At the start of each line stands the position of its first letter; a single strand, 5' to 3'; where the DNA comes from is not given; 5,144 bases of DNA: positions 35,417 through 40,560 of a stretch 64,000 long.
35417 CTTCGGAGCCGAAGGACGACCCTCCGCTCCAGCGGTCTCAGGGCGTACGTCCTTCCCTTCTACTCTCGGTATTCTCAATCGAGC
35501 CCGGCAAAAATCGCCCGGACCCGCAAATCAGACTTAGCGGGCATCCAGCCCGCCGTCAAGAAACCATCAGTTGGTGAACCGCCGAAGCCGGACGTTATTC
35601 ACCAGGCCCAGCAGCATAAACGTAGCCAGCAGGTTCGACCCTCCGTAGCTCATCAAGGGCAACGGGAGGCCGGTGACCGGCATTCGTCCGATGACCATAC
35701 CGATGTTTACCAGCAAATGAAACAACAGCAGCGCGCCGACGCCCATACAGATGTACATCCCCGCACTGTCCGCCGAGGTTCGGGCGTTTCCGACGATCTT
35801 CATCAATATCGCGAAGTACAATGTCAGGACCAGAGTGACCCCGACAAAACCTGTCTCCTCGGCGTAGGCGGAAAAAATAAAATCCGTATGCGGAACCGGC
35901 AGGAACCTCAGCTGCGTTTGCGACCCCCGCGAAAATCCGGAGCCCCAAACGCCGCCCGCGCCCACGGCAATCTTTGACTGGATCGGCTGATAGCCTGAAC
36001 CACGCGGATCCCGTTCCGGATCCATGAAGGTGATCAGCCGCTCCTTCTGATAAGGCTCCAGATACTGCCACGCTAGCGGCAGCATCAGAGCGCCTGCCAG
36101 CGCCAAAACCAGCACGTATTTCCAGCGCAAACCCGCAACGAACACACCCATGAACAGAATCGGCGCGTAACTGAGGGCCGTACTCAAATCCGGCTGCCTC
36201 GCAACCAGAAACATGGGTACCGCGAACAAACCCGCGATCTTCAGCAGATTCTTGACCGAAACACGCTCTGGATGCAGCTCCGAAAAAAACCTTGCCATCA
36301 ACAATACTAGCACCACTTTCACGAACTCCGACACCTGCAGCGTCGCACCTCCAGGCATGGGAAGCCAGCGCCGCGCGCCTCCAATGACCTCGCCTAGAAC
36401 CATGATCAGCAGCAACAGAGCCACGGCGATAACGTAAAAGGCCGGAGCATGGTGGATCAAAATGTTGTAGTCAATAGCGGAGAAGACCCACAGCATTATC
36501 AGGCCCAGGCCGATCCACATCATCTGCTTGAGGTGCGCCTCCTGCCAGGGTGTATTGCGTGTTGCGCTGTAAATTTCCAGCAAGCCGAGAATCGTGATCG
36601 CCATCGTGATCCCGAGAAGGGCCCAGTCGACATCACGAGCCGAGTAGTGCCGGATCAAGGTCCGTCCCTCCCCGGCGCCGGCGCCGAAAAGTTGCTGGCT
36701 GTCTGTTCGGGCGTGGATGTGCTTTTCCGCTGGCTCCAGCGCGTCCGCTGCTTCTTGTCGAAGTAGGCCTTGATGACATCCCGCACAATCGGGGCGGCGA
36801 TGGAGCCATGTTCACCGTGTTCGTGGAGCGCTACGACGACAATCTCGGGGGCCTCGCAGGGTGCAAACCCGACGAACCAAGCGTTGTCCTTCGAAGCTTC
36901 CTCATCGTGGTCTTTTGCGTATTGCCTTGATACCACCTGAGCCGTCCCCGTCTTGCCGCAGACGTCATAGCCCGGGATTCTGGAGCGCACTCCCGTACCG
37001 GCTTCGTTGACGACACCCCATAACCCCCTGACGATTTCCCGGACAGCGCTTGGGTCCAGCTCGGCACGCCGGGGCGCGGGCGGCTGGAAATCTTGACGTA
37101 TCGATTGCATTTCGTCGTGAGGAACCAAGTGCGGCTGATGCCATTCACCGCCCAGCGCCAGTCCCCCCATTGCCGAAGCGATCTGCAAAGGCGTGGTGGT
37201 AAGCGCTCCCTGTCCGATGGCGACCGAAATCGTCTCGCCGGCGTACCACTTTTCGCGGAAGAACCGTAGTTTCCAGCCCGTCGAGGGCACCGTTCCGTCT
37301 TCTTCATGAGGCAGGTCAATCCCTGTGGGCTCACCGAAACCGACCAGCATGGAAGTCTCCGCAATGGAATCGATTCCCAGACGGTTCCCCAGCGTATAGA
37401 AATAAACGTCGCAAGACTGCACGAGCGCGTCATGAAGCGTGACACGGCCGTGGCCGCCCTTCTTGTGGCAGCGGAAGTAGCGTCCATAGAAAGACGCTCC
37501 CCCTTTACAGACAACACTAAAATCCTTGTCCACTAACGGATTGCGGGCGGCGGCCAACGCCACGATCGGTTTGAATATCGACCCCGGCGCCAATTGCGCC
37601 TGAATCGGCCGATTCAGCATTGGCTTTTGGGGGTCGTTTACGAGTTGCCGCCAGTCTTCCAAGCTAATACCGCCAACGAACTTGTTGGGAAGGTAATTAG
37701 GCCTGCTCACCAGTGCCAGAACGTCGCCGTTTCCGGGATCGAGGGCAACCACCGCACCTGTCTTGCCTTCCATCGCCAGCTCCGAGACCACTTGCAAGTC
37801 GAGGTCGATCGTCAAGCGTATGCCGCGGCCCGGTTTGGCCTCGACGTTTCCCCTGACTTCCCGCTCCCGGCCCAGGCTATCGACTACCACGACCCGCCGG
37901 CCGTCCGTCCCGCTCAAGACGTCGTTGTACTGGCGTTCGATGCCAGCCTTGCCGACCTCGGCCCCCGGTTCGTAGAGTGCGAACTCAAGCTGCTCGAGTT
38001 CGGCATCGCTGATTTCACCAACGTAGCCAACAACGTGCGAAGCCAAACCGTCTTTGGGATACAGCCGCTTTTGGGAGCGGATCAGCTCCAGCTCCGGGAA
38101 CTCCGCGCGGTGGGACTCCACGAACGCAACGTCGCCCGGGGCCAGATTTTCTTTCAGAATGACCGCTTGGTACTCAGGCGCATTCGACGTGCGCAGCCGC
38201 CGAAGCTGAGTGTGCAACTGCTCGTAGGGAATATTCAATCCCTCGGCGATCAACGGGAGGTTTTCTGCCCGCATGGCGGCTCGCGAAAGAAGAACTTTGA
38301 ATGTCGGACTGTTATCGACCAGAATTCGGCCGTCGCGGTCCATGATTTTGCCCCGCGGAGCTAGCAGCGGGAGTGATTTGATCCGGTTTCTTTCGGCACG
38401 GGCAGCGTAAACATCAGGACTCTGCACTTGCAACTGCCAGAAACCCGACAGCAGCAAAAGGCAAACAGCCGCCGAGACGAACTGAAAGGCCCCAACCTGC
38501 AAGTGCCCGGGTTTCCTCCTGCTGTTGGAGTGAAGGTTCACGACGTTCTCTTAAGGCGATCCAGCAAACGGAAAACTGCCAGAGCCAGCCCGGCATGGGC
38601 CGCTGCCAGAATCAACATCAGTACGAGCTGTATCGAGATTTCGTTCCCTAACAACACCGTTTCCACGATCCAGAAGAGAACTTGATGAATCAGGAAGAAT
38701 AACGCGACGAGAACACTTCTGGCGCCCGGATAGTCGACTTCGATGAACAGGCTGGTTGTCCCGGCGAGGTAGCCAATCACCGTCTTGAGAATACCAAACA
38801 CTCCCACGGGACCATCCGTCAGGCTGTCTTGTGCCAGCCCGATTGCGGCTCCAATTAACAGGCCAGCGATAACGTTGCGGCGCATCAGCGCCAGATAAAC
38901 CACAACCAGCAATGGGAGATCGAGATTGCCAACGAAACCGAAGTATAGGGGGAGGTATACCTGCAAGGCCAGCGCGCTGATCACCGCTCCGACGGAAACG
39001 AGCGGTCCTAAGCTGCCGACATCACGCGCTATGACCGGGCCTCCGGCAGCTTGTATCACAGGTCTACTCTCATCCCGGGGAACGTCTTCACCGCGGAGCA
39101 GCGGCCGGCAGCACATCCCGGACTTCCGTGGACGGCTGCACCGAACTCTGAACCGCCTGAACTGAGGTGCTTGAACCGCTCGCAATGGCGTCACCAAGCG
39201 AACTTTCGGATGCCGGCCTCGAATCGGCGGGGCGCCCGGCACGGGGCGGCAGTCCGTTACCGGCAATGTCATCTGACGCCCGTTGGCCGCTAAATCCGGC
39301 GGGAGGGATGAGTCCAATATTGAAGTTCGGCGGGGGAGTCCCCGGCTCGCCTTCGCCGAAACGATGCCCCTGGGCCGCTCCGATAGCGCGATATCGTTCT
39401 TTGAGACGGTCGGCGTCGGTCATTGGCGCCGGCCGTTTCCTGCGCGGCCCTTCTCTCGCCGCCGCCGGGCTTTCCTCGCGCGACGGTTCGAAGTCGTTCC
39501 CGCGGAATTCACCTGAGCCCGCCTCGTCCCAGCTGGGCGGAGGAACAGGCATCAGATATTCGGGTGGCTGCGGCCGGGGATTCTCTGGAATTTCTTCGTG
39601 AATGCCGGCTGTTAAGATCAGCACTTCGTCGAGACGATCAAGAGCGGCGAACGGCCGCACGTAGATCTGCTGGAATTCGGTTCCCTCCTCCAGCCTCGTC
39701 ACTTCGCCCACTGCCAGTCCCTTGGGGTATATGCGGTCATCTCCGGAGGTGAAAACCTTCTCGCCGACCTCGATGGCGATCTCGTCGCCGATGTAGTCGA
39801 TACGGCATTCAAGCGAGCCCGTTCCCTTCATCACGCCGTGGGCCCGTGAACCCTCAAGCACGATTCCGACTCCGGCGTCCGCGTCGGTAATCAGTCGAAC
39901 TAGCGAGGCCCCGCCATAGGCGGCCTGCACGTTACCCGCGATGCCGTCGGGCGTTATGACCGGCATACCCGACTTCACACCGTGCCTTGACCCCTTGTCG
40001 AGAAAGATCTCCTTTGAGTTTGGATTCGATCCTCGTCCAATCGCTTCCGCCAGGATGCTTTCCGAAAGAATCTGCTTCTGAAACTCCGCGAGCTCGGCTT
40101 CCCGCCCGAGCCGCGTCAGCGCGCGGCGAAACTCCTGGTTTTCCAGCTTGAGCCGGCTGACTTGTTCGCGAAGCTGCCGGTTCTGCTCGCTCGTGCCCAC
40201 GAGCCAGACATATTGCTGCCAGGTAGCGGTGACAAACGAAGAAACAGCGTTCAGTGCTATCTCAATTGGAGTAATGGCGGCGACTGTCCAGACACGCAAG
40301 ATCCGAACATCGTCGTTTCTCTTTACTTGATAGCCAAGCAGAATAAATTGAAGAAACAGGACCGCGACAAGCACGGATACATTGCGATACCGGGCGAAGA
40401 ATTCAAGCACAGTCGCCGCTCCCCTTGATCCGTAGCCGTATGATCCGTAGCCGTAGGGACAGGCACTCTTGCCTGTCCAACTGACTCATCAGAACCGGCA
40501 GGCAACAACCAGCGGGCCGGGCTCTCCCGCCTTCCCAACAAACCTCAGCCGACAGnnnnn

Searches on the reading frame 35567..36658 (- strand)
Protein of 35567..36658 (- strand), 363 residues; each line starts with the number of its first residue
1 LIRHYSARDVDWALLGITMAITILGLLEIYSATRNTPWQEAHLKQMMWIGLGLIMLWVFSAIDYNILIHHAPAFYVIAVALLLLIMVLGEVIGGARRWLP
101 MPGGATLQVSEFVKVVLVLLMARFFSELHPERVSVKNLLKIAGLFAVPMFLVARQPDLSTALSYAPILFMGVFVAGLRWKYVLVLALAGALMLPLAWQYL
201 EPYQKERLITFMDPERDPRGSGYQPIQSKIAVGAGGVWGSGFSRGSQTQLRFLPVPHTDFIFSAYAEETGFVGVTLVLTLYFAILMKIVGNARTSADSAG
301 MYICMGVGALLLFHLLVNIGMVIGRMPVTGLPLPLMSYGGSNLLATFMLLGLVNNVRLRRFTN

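Call 57: search_protein_families(library=pfam, proteins=[window:35567-36658:-], max_evalue=0.00001)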
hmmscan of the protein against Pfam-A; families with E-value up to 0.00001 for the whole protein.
window:35567-36658:- (363 aa): 1 family
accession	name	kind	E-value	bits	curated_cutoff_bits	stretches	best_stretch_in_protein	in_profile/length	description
PF01098.24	FTSW_RODA_SPOVE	-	1.1e-89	301.4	26.4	1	14-357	4-351/356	Cell cycle protein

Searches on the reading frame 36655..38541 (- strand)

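Call 57: search_protein_families(library=pfam, proteins=[window:36655-38541:-], max_evalue=0.00001)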
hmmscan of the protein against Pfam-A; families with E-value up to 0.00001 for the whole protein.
window:36655-38541:- (628 aa): 2 families
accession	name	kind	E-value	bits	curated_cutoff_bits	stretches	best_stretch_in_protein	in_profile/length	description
PF00905.27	Transpeptidase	-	1.1e-64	218.9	22.1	1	262-591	1-299/299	Penicillin binding protein transpeptidase domain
PF03717.20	PBP_dimer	-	6.1e-38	131.5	24.4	1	61-228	4-177/180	Penicillin-binding Protein dimerisation domain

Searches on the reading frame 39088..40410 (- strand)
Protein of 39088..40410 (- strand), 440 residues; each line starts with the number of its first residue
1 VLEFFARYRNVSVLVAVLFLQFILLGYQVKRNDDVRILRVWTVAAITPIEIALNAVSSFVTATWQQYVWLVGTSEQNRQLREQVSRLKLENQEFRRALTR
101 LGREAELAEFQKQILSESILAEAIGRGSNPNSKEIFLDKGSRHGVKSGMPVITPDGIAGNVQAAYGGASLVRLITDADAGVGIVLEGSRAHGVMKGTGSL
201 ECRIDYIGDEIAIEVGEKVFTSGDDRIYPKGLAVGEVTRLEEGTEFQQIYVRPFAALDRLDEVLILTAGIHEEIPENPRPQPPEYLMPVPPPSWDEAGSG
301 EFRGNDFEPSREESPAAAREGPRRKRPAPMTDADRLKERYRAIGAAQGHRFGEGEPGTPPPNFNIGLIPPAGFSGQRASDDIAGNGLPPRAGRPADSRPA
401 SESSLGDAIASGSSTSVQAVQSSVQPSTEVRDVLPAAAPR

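Call 57: search_protein_families(library=pfam, proteins=[window:39088-40410:-], max_evalue=0.00001)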
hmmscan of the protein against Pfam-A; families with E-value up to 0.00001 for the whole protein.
window:39088-40410:- (440 aa): 1 family
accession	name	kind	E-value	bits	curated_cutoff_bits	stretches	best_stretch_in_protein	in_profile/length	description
PF04085.20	MreC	-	8.6e-36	123.4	28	1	124-266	2-146/147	Rod shape-determining protein MreC, barrel core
